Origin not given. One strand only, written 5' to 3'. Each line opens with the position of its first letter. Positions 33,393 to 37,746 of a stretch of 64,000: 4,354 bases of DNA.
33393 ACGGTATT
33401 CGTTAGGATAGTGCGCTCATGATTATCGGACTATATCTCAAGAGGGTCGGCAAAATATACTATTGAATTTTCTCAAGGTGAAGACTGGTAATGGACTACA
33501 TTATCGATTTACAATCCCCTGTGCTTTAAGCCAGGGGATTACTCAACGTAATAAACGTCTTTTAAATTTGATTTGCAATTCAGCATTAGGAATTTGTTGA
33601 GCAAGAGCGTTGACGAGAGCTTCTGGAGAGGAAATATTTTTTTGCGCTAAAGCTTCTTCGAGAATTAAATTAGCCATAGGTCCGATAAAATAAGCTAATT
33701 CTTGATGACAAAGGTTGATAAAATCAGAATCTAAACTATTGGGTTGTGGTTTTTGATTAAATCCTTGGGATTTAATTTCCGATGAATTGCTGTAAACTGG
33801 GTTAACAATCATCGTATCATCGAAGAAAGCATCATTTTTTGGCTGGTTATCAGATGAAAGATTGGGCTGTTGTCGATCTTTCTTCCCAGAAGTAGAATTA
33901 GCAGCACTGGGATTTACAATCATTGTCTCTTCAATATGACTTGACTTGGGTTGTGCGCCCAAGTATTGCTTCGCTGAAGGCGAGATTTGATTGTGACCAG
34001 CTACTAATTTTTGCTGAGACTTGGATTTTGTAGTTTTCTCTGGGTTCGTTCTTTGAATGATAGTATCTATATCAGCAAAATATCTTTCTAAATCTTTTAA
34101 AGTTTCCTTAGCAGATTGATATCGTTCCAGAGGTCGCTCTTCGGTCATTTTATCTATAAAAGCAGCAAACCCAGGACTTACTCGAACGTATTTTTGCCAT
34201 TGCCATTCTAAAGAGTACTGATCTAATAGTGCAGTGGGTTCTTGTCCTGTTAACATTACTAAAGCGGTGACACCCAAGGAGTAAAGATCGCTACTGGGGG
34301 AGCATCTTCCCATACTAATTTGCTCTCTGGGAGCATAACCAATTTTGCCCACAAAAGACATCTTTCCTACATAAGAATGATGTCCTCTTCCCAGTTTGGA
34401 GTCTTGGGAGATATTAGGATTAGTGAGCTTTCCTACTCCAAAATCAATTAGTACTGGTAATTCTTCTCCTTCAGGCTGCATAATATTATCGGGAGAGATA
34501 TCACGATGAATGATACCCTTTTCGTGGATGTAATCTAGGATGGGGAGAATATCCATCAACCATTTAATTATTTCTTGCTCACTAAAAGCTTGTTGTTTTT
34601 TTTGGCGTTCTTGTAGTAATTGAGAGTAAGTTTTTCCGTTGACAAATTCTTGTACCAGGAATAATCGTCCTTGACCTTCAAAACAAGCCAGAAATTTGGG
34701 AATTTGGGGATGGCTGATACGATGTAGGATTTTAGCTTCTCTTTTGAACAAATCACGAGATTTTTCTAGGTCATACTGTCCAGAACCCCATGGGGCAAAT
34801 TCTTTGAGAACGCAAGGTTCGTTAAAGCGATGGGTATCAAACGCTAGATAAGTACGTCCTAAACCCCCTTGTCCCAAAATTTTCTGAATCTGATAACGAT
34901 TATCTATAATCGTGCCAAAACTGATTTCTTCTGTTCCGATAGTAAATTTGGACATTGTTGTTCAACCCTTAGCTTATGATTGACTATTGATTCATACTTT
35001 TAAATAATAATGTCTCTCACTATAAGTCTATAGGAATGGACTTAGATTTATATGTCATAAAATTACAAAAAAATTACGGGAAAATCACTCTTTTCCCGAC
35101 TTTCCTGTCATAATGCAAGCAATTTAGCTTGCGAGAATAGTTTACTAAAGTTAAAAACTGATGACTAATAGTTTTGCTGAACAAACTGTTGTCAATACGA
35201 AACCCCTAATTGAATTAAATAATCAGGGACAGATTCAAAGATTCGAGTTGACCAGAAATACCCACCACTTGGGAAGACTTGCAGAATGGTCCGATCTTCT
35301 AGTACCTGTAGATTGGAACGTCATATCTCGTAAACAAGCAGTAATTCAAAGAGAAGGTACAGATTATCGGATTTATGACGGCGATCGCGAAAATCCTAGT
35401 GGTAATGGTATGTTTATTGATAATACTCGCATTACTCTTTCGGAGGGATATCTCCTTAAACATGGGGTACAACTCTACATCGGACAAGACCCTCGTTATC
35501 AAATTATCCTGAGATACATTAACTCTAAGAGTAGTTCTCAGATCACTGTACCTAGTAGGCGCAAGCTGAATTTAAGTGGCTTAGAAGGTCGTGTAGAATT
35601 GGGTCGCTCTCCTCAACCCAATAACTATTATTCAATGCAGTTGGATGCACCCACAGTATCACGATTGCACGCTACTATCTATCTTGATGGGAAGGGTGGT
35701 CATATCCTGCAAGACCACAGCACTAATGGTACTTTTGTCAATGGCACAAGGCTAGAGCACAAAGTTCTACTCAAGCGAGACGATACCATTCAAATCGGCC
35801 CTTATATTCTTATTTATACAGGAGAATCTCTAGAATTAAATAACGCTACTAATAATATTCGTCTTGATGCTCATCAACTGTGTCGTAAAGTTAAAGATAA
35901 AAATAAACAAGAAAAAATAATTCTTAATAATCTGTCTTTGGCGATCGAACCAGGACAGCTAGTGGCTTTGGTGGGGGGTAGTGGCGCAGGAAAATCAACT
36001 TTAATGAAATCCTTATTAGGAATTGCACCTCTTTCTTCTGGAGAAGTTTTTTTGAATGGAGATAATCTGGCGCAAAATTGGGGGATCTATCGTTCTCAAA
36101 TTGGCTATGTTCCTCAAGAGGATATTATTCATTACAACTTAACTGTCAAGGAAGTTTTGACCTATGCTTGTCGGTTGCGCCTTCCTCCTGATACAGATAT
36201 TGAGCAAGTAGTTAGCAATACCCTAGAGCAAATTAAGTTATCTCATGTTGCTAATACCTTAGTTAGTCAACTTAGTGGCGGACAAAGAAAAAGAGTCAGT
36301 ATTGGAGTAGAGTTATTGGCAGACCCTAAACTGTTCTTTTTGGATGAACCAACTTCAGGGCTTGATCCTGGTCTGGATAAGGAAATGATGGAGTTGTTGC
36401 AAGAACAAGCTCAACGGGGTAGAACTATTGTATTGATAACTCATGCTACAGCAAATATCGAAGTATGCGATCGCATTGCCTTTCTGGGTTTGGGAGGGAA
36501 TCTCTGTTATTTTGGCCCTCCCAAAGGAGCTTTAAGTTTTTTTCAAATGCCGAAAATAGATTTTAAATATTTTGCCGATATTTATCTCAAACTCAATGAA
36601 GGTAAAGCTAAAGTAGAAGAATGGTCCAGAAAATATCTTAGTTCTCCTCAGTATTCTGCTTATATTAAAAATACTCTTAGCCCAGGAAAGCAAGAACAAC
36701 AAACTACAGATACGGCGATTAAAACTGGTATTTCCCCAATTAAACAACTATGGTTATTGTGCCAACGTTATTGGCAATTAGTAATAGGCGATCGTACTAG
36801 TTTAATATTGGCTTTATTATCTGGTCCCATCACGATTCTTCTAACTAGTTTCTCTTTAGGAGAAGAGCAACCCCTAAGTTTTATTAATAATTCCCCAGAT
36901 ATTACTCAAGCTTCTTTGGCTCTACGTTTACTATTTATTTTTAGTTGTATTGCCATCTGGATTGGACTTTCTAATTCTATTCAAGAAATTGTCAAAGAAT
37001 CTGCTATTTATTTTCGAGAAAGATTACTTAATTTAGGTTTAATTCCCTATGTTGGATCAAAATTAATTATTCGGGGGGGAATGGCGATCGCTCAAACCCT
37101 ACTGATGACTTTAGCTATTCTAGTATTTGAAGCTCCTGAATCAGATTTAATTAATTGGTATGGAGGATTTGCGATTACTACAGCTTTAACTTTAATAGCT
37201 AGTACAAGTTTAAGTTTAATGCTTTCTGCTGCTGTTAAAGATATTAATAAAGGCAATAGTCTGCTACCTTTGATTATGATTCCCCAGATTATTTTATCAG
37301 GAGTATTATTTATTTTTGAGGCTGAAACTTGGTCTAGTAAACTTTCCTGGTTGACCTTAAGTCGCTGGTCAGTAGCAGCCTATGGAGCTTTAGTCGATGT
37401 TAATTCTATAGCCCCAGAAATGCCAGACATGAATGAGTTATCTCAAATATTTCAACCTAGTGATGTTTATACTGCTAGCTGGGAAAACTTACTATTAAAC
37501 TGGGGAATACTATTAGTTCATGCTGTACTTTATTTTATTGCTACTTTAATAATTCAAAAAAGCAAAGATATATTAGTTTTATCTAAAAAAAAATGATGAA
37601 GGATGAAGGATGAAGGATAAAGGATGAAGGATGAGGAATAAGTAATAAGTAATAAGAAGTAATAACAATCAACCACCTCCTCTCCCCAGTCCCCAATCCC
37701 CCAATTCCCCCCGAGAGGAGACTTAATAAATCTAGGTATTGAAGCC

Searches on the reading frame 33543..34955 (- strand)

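Call 62: search_protein_families(library=pfam, proteins=[window:33543-34955:-], max_evalue=0.00001)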
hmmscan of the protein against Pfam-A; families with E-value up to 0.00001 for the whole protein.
window:33543-34955:- (470 aa): 3 families
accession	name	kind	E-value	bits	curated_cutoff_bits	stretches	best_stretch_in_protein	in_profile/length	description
PF00069.31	Pkinase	-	1.9e-36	126.2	31.7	1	21-286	1-258/263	Protein kinase domain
PF07714.23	PK_Tyr_Ser-Thr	-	3.2e-20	73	23.1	1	23-255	3-219/258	Protein tyrosine and serine/threonine kinase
PF01636.29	APH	-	1.8e-07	31.6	23.2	0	115-173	140-195/239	Phosphotransferase enzyme family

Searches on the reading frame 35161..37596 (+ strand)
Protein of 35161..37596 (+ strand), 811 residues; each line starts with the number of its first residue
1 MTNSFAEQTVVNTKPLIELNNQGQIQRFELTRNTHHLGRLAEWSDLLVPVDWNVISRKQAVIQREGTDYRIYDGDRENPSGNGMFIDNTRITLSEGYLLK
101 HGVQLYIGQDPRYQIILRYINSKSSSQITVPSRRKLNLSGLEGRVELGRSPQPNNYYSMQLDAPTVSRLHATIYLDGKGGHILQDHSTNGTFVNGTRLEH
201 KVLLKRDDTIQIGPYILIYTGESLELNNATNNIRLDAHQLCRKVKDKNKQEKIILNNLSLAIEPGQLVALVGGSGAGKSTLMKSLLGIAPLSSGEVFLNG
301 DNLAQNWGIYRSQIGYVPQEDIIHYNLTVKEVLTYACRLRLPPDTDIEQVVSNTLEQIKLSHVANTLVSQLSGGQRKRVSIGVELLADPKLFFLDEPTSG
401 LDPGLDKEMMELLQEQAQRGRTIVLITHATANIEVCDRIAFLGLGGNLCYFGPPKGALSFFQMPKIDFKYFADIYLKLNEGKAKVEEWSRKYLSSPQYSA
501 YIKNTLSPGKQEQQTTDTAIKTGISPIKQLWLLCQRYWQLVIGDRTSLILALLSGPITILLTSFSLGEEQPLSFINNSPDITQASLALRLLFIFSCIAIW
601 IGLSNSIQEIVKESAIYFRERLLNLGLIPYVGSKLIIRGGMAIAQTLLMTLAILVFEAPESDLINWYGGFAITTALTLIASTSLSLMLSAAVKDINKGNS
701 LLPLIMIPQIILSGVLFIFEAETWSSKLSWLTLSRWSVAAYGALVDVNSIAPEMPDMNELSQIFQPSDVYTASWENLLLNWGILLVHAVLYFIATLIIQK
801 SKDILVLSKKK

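Call 62: search_protein_families(library=pfam, proteins=[window:35161-37596:+], max_evalue=0.00001)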
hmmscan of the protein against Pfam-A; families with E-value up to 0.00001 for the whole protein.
window:35161-37596:+ (811 aa): 6 families
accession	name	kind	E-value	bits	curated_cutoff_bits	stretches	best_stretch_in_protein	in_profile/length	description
PF00005.33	ABC_tran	-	1.6e-32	113.4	25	1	255-399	1-137/137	ABC transporter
PF00498.31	FHA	-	9.5e-27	93.7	20.7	2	146-213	2-67/67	FHA domain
PF01061.29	ABC2_membrane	-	7.1e-15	55.5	26.9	1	529-740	2-205/211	ABC-2 type transporter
PF12698.13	ABC2_membrane_3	-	3.7e-13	49.7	31.6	1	584-796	158-346/347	ABC-2 family transporter protein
PF16697.10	Yop-YscD_cpl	-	2.4e-10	41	33.2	0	161-217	31-88/94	Inner membrane component of T3SS, cytoplasmic domain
PF13304.12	AAA_21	-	2.6e-10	41.3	27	1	354-428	221-298/304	AAA domain, putative AbiEii toxin, Type IV TA system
